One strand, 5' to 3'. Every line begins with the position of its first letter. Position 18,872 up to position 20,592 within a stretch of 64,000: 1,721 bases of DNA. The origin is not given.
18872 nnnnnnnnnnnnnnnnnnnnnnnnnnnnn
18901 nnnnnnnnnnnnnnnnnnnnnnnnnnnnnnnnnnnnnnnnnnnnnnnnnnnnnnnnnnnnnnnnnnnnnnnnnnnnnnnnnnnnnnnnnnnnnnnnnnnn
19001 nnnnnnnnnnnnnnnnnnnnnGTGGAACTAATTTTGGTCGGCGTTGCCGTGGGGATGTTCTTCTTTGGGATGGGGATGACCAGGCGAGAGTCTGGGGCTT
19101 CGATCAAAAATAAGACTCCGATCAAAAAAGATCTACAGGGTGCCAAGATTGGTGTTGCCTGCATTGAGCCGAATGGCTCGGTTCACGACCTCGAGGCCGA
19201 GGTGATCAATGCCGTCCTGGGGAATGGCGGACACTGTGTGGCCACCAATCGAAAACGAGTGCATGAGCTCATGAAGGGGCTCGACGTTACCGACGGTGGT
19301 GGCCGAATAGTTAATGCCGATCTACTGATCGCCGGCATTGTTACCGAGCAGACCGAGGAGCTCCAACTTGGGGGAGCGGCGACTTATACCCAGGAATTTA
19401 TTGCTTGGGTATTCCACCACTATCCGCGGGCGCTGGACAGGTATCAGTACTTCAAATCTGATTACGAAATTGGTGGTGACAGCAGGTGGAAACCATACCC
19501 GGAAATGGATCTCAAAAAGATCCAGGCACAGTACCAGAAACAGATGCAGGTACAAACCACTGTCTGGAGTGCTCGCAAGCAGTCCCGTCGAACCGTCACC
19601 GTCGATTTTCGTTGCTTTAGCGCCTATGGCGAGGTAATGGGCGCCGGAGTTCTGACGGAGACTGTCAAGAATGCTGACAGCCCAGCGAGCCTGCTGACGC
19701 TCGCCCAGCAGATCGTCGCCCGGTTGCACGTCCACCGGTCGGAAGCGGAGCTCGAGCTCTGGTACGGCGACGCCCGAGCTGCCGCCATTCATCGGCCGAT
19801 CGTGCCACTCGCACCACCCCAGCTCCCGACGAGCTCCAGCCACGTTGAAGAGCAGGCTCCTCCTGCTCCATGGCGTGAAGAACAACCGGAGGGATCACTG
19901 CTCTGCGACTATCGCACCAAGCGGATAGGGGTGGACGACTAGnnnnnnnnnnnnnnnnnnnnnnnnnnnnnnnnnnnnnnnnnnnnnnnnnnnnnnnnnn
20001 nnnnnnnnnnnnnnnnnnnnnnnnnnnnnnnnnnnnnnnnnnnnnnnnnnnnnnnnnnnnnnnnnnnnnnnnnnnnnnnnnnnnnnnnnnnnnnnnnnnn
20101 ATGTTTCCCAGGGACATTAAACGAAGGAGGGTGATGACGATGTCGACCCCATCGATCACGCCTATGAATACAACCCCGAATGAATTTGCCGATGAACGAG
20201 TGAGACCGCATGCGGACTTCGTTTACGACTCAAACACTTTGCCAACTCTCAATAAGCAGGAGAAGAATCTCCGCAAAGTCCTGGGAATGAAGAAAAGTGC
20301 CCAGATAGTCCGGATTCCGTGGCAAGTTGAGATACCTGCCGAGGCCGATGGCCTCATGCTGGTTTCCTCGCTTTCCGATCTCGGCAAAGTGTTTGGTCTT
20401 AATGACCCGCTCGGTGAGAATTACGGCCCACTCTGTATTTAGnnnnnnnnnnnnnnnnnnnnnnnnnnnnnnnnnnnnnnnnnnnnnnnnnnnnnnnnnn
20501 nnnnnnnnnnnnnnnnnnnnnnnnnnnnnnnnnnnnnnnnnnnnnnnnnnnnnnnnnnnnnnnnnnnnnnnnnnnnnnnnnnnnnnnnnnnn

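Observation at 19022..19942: Island protein A as a candidate SOS-induced membrane-anchored division inhibitor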

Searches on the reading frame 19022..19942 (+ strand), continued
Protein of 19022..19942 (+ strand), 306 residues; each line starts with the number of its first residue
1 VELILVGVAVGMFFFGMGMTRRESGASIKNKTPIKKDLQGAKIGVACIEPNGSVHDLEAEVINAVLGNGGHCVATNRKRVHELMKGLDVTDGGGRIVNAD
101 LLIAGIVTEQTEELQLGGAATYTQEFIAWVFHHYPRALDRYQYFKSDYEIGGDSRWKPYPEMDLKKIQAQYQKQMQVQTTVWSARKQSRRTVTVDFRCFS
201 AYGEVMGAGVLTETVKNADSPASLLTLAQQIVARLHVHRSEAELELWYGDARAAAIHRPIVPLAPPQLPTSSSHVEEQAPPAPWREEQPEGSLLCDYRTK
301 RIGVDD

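Call 104: fold_search(model_id=the predicted structure, library=viral)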
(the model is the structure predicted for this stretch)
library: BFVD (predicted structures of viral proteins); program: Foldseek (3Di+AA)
matches with E <= 10: 351; with E <= 0.001: 0
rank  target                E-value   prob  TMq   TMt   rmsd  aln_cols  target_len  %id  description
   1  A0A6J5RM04            1.8e-03  0.97  0.32  0.26  26.3       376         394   14  Curli production assembly/transport protein CsgG [uncultured Caudovirales phage]
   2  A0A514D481            1.5e-02  0.15  0.14  0.18  18.6       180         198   16  Uncharacterized protein [Leviviridae sp.]
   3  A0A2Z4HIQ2            7.7e-02  0.41  0.20  0.20  14.1       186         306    8  Polyprotein (Fragment) [Cassava Torrado-like virus]
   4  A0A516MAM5            9.3e-02  0.21  0.18  0.24  30.2       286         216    6  (no name in the UniProt tables at hand)
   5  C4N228                1.3e-01  0.14  0.16  0.13  19.2       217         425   10  Polyprotein (Fragment) [Cassava brown streak virus]
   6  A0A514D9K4            1.7e-01  0.08  0.13  0.18  20.6       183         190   12  Uncharacterized protein (Fragment) [Leviviridae sp.]
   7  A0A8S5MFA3            2.3e-01  0.38  0.21  0.17  16.3       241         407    8  Periplasmic serine protease [Podoviridae sp. ct9P15]
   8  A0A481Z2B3            2.6e-01  0.08  0.09  0.09  13.1       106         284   11  Proliferating cell nuclear antigen [Pithovirus LCPAC001]
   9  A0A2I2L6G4            2.6e-01  0.02  0.09  0.10  20.5       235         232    8  Uncharacterized protein [Orpheovirus IHUMI-LCC2]
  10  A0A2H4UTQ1            2.8e-01  0.28  0.12  0.12   9.6        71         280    8  Uncharacterized protein [Bodo saltans virus]
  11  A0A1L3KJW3            2.9e-01  0.14  0.18  0.28  10.4       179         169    8  (no name in the UniProt tables at hand)
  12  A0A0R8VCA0            2.9e-01  0.10  0.08  0.16   8.7        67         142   12  (no name in the UniProt tables at hand)
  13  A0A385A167            2.9e-01  0.06  0.10  0.09  16.0       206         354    7  (no name in the UniProt tables at hand)
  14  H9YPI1                3.5e-01  0.07  0.13  0.26  13.6       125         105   13  (no name in the UniProt tables at hand)
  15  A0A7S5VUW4            3.7e-01  0.13  0.09  0.13  19.8       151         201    9  (no name in the UniProt tables at hand)
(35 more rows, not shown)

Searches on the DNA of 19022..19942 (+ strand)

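Call 69: search_rna_families(sources=[L001, L017, L015], threshold=evalue, max_evalue=1)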
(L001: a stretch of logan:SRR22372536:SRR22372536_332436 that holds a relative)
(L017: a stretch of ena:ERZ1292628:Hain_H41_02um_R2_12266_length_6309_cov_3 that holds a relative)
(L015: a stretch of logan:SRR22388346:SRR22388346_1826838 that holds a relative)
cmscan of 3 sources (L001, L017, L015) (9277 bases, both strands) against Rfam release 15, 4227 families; matches with E-value up to 1: 0.
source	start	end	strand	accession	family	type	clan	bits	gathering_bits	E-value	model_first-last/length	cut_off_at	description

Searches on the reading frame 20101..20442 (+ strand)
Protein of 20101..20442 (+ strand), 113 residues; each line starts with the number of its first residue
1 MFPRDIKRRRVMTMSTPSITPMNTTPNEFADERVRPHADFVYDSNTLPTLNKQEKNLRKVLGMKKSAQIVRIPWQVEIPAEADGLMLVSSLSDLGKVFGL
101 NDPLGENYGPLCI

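Call 4: search_protein_families(library=pfam, proteins=[window:20101-20442:+], max_evalue=0.1)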
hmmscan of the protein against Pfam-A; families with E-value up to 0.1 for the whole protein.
window:20101-20442:+ (113 aa): 1 family
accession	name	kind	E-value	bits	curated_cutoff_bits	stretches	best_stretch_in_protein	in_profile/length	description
PF16056.10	DUF4799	-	0.035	13.7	27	1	3-70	38-102/375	Domain of unknown function (DUF4799)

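Call 6: search_protein_families(library=phrogs, proteins=[window:20101-20442:+], max_evalue=0.1)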
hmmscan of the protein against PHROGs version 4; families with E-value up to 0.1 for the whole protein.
window:20101-20442:+ (113 aa): 0 families

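Call 7: search_protein_families(library=ncbifam, proteins=[window:20101-20442:+], max_evalue=0.1)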
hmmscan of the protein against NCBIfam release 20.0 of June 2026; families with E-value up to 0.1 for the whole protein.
window:20101-20442:+ (113 aa): 0 families

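Call 58: list_cluster_members(proteins=[P0012, P0013, P0014, P0015, P0016, P0017, window:20140-20442:+, window:20446-20916:+, window:21497-22957:-])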
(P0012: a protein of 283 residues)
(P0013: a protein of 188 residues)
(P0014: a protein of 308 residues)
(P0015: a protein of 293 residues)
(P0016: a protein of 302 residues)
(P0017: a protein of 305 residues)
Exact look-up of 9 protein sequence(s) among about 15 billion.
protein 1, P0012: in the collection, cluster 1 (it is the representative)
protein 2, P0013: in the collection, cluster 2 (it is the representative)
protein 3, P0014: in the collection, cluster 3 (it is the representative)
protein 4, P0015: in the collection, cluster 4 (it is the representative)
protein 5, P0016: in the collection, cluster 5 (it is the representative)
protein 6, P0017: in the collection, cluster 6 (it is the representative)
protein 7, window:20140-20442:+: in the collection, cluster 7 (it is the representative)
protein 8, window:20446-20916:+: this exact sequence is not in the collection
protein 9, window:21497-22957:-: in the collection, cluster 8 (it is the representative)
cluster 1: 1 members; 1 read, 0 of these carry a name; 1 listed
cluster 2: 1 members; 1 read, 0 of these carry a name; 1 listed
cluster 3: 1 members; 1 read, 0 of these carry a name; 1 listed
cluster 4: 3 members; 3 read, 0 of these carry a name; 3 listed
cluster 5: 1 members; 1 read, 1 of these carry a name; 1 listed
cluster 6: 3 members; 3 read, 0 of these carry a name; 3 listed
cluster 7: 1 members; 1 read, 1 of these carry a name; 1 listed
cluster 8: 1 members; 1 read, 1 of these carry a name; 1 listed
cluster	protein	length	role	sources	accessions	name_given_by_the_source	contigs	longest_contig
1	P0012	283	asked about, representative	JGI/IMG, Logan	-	-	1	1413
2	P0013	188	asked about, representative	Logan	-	-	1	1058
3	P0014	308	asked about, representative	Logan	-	-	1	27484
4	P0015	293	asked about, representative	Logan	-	-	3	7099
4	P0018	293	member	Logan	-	-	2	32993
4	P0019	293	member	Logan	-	-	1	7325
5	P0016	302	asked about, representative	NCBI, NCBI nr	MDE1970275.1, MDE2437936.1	MAG: hypothetical protein KGI50_01730 [Patescibacteria group bacterium] | hypothetical protein [Patescibacteria group bacterium]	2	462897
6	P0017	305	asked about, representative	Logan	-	-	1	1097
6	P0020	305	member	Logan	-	-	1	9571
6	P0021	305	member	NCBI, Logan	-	-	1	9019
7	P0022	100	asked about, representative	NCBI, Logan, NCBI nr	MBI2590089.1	hypothetical protein HYW32_03675 [Candidatus Berkelbacteria bacterium] | hypothetical protein [Candidatus Berkelbacteria bacterium]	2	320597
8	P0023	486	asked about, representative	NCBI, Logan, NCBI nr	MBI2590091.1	hypothetical protein HYW32_03685 [Candidatus Berkelbacteria bacterium] | hypothetical protein [Candidatus Berkelbacteria bacterium]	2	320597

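Call 99: search_protein_families(library=padloc, proteins=[window:20140-20442:+], max_evalue=0.1)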
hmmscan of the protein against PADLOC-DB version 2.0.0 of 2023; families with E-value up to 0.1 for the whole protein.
window:20140-20442:+ (100 aa): 0 families
